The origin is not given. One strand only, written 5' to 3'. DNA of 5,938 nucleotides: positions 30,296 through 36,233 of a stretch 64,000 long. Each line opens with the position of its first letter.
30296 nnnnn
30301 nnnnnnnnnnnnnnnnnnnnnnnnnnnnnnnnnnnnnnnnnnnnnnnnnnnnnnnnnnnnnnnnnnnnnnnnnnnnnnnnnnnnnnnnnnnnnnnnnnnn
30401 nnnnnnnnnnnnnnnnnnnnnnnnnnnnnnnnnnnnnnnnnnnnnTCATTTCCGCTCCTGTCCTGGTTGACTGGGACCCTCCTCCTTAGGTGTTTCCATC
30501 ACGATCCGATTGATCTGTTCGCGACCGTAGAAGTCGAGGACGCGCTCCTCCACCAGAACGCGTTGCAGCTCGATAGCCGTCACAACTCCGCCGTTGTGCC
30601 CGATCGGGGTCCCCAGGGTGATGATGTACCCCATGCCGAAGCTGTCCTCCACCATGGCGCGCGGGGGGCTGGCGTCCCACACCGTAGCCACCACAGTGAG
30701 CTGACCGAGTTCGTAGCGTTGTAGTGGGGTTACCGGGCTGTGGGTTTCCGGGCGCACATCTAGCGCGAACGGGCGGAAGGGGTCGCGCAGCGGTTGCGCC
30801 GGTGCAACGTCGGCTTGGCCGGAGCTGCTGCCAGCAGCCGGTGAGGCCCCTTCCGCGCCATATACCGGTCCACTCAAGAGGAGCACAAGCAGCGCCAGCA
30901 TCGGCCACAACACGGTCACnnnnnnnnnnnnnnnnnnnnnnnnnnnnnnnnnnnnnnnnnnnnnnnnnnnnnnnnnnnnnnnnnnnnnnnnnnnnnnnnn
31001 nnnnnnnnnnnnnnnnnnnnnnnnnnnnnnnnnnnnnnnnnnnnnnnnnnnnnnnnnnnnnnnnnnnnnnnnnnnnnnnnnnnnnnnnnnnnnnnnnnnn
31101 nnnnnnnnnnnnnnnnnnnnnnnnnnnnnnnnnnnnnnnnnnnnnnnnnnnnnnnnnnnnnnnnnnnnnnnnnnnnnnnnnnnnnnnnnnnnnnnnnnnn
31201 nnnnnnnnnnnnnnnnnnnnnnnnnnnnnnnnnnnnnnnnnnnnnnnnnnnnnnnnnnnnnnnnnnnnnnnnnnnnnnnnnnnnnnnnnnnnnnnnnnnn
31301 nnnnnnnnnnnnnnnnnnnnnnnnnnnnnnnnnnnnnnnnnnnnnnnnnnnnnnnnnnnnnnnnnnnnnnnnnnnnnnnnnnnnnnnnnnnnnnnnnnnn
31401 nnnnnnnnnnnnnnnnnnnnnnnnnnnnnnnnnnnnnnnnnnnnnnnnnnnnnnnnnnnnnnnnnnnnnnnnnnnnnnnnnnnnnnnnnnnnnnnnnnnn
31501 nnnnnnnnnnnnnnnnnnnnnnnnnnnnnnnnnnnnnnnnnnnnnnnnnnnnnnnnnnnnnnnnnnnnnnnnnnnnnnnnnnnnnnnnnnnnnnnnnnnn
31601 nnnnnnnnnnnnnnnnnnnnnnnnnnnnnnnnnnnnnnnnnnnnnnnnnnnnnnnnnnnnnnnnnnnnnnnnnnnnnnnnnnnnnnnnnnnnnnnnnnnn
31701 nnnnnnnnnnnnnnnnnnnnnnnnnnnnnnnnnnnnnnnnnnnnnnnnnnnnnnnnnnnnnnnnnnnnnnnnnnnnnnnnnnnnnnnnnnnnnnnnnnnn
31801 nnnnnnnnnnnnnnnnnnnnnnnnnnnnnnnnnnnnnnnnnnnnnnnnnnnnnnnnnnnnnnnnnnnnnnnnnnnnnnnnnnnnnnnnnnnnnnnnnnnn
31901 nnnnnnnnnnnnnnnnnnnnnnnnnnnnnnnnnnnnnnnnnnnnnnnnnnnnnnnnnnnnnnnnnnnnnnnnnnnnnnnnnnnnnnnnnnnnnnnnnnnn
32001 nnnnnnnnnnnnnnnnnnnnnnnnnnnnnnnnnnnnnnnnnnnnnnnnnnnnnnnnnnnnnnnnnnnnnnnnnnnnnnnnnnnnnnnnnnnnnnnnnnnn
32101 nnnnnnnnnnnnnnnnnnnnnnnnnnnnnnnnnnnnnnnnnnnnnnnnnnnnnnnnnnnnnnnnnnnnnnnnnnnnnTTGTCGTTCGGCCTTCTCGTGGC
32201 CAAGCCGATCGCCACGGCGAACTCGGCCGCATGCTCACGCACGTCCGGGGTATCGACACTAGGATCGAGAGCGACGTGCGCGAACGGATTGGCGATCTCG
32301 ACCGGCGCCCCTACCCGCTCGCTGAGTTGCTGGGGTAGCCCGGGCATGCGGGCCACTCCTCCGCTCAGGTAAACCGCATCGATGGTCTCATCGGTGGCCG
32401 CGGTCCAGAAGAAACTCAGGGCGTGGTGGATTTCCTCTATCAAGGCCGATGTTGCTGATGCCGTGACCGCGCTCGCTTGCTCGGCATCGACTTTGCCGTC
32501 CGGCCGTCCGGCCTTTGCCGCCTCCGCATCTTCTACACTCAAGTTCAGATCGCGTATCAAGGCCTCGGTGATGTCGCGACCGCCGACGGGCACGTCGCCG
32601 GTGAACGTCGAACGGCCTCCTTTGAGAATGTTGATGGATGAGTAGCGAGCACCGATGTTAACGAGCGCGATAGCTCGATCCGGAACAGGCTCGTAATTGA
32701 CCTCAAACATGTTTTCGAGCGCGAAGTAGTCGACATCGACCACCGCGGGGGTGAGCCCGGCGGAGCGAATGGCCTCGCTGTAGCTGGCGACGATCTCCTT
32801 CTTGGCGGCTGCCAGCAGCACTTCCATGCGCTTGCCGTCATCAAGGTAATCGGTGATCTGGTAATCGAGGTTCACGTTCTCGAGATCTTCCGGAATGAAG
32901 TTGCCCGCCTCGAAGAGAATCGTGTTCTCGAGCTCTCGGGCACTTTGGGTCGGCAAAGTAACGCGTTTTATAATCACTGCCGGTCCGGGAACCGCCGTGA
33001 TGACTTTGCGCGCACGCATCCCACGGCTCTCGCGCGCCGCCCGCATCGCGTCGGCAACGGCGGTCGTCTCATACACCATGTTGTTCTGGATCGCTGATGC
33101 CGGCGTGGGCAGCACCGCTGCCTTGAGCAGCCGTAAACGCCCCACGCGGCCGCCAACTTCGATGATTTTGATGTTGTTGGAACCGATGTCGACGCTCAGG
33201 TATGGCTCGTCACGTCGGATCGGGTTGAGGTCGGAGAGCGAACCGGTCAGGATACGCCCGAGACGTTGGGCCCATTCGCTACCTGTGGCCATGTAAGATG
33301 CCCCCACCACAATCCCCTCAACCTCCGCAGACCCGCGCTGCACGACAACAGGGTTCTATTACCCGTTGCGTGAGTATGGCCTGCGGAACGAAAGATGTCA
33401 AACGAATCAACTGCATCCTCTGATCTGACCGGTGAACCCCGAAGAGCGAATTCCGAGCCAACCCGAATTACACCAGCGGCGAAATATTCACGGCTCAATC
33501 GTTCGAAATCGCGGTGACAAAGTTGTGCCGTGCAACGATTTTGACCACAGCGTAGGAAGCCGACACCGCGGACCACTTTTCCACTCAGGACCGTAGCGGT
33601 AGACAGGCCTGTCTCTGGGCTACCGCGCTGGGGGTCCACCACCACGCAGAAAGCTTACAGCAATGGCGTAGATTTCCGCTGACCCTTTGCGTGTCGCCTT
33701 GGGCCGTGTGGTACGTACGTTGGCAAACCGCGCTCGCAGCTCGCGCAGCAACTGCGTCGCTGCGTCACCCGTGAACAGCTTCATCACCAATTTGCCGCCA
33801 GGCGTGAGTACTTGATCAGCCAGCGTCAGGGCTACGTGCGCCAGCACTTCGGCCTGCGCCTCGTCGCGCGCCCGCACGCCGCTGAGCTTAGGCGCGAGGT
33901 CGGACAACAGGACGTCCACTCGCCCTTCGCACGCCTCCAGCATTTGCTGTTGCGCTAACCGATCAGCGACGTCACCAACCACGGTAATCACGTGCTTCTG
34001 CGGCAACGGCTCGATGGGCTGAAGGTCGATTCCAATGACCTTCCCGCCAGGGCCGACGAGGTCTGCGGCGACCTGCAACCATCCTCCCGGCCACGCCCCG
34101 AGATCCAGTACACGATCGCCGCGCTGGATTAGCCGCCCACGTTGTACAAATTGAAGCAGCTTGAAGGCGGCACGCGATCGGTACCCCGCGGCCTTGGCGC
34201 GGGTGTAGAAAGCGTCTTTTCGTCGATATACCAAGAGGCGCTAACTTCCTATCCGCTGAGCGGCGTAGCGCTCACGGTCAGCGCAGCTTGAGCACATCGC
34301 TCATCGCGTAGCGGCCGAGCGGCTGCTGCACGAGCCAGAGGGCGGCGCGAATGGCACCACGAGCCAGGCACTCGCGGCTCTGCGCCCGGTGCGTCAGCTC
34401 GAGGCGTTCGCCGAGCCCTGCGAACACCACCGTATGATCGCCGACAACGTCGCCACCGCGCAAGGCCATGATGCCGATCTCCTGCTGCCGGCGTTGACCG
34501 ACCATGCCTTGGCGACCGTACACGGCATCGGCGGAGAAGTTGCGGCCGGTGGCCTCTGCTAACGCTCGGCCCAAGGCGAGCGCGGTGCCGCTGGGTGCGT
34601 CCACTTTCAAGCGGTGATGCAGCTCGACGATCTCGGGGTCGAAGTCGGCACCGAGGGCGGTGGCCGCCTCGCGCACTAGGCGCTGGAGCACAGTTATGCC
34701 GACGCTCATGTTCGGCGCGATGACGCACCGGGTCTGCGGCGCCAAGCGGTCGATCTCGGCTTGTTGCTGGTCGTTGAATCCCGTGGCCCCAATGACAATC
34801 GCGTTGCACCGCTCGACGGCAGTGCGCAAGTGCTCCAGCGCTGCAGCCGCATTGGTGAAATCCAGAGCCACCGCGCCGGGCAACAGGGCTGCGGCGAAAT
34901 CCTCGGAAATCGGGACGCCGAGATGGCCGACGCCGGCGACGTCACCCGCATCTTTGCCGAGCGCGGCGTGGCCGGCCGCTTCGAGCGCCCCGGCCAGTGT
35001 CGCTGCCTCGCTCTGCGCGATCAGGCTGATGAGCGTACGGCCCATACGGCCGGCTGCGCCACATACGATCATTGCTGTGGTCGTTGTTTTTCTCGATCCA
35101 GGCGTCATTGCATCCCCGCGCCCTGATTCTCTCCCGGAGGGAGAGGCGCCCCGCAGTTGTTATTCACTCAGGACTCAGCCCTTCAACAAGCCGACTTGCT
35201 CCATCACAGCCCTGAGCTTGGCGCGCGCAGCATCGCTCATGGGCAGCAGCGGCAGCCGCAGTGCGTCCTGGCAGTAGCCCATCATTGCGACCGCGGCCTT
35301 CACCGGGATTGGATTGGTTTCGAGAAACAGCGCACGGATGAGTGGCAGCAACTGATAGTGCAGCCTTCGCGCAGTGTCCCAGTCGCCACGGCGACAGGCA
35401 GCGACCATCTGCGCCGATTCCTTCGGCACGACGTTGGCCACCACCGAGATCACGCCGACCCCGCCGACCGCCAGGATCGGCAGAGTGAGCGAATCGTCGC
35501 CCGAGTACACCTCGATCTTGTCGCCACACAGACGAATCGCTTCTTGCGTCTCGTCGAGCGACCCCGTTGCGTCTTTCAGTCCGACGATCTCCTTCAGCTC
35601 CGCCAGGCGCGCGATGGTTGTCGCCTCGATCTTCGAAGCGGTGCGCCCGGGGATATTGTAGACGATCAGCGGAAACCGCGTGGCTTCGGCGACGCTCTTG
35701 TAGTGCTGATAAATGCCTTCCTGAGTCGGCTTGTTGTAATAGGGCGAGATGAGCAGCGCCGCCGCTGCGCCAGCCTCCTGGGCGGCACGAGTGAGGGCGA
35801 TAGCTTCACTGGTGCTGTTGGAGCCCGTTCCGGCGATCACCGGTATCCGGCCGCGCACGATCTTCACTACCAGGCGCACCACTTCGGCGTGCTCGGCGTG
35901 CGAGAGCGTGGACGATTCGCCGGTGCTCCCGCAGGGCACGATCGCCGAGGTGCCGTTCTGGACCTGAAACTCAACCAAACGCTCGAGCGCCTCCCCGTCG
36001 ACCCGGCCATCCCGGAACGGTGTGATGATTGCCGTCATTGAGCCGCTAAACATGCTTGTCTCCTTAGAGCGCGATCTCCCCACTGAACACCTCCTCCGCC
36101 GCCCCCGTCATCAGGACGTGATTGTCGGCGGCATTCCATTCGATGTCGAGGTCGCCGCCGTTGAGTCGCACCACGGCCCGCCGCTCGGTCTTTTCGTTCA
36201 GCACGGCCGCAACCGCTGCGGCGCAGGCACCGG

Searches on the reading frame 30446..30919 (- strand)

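Call 67: search_protein_families(library=pfam, proteins=[window:30446-30919:-], max_evalue=0.00001)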
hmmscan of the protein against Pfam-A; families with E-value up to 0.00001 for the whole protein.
window:30446-30919:- (157 aa): 1 family
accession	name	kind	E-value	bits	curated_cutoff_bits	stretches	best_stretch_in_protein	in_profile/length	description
PF04351.19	PilP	-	4e-08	33.8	25.6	1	54-132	57-135/146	Pilus assembly protein, PilP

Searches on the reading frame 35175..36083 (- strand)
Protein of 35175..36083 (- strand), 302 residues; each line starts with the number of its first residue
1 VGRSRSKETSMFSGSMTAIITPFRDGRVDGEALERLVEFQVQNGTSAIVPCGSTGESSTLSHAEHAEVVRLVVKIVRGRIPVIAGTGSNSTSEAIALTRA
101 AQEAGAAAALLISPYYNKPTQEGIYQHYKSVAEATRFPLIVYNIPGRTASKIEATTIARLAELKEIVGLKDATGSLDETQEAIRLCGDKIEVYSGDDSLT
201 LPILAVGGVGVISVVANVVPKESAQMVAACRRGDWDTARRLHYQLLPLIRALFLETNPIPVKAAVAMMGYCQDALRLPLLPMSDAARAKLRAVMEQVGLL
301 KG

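Call 67: search_protein_families(library=pfam, proteins=[window:35175-36083:-], max_evalue=0.00001)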
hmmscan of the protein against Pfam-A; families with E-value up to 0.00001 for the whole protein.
window:35175-36083:- (302 aa): 1 family
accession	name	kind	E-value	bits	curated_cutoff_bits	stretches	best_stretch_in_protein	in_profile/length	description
PF00701.28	DHDPS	-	5.9e-102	340.7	22.1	1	12-296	2-288/289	Dihydrodipicolinate synthetase family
